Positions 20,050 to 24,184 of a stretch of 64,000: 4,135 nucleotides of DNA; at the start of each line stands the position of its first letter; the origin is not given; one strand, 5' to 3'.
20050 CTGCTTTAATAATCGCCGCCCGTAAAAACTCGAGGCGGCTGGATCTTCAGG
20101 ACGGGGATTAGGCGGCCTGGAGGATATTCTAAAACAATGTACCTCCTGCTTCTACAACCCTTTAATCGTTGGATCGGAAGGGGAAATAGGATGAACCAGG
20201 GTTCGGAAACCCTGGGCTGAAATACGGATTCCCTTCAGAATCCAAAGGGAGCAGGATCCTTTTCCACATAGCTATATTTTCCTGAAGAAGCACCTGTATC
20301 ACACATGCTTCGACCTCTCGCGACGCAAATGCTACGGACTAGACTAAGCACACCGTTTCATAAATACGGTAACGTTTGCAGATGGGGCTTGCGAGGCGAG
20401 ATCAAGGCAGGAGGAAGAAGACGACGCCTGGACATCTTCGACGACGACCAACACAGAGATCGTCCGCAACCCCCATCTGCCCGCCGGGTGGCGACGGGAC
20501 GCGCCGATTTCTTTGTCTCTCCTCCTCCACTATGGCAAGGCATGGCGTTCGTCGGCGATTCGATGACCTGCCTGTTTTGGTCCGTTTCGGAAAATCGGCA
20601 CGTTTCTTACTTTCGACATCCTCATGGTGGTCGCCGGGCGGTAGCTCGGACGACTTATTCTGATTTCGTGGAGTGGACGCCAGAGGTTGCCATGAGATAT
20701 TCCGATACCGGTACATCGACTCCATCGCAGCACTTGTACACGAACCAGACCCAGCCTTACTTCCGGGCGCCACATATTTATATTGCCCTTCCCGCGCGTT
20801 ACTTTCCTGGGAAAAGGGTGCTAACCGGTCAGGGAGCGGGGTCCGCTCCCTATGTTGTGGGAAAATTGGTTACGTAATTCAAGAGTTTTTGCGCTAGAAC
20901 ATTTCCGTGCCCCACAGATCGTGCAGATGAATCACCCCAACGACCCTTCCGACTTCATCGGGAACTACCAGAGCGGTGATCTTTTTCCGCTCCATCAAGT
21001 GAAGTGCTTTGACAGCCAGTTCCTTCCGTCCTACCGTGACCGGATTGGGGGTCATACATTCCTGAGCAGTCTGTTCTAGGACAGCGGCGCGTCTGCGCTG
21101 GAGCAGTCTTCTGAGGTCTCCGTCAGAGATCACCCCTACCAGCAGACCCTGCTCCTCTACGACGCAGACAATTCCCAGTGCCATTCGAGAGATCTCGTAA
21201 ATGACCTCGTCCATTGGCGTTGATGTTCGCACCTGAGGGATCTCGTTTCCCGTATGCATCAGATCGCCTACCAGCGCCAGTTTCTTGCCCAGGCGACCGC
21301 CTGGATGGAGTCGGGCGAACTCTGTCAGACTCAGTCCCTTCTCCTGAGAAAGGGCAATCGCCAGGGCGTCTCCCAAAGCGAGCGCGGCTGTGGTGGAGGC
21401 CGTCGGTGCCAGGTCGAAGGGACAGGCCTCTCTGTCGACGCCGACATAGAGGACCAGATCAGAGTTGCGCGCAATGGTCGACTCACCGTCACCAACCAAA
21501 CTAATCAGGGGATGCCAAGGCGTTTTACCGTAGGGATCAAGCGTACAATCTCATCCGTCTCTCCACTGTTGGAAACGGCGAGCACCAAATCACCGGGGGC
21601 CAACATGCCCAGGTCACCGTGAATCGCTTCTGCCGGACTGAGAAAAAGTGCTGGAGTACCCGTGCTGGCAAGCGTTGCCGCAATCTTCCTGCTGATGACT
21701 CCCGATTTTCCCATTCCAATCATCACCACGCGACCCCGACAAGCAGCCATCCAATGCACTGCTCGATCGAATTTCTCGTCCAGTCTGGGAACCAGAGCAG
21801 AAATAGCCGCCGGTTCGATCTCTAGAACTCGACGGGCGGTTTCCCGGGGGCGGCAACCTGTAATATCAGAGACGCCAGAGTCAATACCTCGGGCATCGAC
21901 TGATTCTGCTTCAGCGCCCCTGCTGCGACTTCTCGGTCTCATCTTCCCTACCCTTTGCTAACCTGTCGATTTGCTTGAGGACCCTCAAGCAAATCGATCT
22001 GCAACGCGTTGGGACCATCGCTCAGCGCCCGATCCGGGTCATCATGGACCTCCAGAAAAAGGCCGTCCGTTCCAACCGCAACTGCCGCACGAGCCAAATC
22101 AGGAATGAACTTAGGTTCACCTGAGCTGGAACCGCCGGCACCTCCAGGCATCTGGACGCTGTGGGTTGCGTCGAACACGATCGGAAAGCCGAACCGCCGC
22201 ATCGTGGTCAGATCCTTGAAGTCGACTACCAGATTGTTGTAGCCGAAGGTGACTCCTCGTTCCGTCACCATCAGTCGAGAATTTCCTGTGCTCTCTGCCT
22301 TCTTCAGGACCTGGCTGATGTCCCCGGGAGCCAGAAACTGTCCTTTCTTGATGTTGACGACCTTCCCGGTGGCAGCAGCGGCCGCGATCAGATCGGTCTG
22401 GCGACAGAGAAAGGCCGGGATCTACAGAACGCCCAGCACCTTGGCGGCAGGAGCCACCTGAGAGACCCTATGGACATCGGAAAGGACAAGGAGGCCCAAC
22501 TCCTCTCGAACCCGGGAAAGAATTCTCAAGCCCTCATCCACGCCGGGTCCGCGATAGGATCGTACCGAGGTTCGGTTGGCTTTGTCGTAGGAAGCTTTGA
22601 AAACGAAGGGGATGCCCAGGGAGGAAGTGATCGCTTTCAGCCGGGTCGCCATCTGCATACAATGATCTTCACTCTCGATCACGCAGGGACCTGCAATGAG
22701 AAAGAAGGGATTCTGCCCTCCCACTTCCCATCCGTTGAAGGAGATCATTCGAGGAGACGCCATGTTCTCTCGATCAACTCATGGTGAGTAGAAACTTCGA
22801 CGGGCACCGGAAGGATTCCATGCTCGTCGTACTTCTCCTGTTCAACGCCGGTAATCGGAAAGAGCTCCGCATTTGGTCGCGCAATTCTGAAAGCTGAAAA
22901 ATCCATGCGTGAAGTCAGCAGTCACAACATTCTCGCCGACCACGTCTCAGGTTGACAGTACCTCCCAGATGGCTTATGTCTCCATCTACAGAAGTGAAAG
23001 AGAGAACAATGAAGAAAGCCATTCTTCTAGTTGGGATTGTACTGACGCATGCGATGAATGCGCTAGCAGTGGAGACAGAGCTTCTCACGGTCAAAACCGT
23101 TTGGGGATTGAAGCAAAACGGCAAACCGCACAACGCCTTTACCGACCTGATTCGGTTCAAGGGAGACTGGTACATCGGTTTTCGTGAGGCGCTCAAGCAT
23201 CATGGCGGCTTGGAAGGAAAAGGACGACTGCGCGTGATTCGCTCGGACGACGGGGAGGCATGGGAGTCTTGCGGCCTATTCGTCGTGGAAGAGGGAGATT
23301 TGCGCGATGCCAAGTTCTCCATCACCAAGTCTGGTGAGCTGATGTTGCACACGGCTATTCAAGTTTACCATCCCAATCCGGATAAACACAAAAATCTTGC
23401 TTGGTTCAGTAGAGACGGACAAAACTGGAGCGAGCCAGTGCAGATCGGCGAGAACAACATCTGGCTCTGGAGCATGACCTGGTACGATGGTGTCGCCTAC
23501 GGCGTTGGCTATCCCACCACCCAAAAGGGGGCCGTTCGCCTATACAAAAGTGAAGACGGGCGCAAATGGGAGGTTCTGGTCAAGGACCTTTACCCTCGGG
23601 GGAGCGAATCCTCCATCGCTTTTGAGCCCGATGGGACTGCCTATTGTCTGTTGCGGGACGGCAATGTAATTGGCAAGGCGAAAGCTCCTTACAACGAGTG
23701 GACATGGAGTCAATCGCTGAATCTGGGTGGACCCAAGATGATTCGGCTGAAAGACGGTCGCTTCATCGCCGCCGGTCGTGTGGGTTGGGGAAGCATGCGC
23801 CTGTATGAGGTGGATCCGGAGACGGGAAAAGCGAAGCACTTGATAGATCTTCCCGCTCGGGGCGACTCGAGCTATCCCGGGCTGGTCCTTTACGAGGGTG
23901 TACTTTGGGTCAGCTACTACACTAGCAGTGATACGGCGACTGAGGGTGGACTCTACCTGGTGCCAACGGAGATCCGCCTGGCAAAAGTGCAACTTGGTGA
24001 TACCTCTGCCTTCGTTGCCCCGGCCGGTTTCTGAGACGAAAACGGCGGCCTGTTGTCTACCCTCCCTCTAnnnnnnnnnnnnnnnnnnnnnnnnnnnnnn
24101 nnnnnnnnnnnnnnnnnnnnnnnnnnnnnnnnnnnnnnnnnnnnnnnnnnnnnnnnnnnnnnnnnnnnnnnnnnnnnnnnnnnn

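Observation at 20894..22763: Both genes of the Kdo operon (kdsA-kdsD) are inactivated.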

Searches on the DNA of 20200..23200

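Call 61: search_rna_families(source=window, start=20200, end=23200, threshold=evalue, max_evalue=1)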
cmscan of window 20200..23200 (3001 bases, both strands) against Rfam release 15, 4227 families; matches with E-value up to 1: 1.
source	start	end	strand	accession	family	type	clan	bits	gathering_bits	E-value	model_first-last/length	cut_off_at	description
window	21996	22049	-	RF01136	sR28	Gene; snRNA; snoRNA; CD-box;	-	18.1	39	0.11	1-55/55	no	Small nucleolar RNA sR28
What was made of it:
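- On Programmed recoding (stop-codon read-through or -1 ribosomal frameshift): The only Rfam hit is a sub-threshold snoRNA match at E = 0.11 (call 61).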

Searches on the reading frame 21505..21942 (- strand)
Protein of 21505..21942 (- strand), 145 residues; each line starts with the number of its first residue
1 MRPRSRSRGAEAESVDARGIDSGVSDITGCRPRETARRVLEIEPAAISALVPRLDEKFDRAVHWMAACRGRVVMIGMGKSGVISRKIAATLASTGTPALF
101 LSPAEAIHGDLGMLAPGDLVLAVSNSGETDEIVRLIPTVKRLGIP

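Call 12: find_encoding_contigs(protein=window:21505-21942:-, flank=10000, max_places=10)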
Protein window:21505-21942:- (145 aa): 6 contigs read that carry it; 4 places shown.
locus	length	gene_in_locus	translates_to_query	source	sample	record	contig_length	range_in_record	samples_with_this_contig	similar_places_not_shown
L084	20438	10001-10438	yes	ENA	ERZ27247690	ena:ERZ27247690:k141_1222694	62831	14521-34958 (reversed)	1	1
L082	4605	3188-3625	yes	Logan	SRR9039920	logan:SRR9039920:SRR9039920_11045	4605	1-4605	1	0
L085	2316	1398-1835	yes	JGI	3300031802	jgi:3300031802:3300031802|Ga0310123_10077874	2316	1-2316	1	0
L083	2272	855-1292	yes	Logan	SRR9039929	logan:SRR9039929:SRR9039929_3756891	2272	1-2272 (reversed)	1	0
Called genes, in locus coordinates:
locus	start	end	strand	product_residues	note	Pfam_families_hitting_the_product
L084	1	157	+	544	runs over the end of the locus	PF00474:SSF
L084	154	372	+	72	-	-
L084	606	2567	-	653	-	-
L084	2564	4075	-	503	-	-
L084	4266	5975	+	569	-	-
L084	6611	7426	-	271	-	PF13610:DDE_Tnp_IS240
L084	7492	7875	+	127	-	PF10604:Polyketide_cyc2 (faint)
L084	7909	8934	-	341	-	-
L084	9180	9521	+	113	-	PF00793:DAHP_synth_1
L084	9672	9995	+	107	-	PF00793:DAHP_synth_1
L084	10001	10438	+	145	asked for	PF01380:SIS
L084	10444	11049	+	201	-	PF00571:CBS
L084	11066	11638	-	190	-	-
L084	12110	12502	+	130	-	-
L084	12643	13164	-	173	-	PF00903:Glyoxalase, PF13669:Glyoxalase_4 (weak)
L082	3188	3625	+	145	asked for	PF01380:SIS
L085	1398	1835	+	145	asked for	PF01380:SIS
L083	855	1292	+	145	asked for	PF01380:SIS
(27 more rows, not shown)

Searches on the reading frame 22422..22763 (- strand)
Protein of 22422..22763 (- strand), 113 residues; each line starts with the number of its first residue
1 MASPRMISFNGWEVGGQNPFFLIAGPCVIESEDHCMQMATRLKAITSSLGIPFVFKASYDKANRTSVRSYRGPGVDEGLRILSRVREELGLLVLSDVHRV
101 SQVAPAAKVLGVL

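Call 11: find_encoding_contigs(protein=window:22422-22763:-, flank=10000, max_places=10)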
Protein window:22422-22763:- (113 aa): 5 contigs read that carry it; 3 places shown.
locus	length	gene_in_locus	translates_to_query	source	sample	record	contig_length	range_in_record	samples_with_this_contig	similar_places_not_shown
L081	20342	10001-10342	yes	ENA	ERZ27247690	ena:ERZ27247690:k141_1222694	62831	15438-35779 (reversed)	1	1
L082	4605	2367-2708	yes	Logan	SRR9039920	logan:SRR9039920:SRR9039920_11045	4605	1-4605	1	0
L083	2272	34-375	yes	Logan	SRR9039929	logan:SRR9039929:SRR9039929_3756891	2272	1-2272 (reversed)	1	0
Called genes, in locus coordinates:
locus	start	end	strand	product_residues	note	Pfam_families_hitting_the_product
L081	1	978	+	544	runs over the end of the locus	PF00474:SSF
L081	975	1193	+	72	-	-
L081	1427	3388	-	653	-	-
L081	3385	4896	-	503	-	-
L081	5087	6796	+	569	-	-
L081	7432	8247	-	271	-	PF13610:DDE_Tnp_IS240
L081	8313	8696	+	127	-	PF10604:Polyketide_cyc2 (faint)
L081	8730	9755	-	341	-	-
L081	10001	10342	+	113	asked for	PF00793:DAHP_synth_1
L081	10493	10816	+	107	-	PF00793:DAHP_synth_1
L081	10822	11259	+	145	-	PF01380:SIS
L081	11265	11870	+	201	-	PF00571:CBS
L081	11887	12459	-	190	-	-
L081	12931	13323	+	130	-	-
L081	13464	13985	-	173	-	PF00903:Glyoxalase, PF13669:Glyoxalase_4 (weak)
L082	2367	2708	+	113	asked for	PF00793:DAHP_synth_1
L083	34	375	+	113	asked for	PF00793:DAHP_synth_1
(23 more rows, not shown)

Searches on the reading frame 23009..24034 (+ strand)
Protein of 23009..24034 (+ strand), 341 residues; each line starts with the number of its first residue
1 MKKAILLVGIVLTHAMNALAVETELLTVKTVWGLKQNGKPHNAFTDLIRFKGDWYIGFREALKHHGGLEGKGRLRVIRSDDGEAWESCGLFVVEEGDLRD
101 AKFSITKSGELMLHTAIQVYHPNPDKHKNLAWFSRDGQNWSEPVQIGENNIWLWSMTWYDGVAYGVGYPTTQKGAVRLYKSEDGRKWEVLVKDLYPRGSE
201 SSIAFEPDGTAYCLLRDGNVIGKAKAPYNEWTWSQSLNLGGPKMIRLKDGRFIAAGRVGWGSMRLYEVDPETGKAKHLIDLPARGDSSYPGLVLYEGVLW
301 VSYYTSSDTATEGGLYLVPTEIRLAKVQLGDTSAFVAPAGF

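Call 66: find_encoding_contigs(protein=window:23009-24034:+, flank=6000, max_places=10)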
Protein window:23009-24034:+ (341 aa): 6 contigs read that carry it; 5 places shown.
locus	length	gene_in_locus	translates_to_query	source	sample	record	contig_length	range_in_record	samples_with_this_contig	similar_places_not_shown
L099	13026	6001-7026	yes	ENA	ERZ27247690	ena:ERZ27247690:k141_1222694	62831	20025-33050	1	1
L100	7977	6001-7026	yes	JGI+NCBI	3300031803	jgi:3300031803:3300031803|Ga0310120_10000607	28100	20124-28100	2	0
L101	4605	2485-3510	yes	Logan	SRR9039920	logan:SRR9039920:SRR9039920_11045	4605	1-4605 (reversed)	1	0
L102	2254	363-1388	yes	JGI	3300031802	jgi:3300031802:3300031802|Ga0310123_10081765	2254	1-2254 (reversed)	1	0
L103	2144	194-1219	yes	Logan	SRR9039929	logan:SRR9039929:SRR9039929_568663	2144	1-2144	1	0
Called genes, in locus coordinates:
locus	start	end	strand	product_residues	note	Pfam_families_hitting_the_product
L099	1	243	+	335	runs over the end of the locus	PF01408:GFO_IDH_MocA, PF02894:GFO_IDH_MocA_C (weak), PF22725:GFO_IDH_MocA_C3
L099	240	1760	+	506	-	PF00890:FAD_binding_2 (faint), PF01266:DAO (faint), PF07992:Pyr_redox_2 (faint), PF00732:GMC_oxred_N, PF05199:GMC_oxred_C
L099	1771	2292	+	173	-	PF00903:Glyoxalase, PF13669:Glyoxalase_4 (weak)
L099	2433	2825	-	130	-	-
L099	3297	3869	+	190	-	-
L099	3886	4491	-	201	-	PF00571:CBS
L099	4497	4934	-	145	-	PF01380:SIS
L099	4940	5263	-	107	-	PF00793:DAHP_synth_1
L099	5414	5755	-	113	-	PF00793:DAHP_synth_1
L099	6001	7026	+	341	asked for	-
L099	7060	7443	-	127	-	PF10604:Polyketide_cyc2 (faint)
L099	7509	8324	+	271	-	PF13610:DDE_Tnp_IS240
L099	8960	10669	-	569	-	-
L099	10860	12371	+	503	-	-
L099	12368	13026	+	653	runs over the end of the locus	-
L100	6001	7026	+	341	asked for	-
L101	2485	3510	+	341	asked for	-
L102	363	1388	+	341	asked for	-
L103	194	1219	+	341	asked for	-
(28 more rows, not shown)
